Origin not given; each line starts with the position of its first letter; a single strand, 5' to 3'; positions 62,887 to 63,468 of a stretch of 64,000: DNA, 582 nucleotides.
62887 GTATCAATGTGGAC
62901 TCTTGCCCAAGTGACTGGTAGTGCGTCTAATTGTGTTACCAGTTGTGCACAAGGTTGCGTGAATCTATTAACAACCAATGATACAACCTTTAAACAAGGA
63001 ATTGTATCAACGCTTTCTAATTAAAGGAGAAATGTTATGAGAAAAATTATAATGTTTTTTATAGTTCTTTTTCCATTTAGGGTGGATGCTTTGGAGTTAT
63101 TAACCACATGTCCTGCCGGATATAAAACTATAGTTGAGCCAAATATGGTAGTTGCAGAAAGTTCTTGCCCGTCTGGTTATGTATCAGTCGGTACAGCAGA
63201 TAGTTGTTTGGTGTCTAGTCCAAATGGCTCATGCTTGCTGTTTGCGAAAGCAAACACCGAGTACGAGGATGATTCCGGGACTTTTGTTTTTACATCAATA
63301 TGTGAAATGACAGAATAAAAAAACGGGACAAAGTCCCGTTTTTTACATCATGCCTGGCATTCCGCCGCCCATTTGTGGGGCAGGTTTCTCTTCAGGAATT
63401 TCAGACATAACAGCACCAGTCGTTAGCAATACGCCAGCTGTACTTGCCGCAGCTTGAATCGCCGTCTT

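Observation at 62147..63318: Second tandem array of small secreted Cys-rich proteins (CWC-motif family) with strong Shine-Dalgarno sites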

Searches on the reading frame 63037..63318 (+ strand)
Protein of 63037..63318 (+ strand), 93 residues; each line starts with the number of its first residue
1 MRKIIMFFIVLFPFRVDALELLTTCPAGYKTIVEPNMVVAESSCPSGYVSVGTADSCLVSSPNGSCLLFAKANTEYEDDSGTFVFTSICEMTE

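Call 6: search_protein_families(library=pfam, proteins=[window:63037-63318:+], max_evalue=1)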
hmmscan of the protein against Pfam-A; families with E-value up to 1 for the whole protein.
window:63037-63318:+ (93 aa): 2 families
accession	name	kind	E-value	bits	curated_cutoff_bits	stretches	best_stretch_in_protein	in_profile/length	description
PF12662.13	cEGF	-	0.07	13.4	26.6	0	43-49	5-11/24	Complement Clr-like EGF-like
PF02402.22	Lysis_col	-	0.18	12.1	27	1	1-38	1-35/49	Lysis protein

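Call 7: search_protein_families(library=ncbifam, proteins=[window:63037-63318:+], max_evalue=1)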
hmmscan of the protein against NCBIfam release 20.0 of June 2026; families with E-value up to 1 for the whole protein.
window:63037-63318:+ (93 aa): 0 families

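Call 102: search_protein_families(library=phrogs, proteins=[window:63037-63315:+], max_evalue=0.01)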
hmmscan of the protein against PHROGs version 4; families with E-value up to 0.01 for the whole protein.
window:63037-63315:+ (93 aa): 0 families
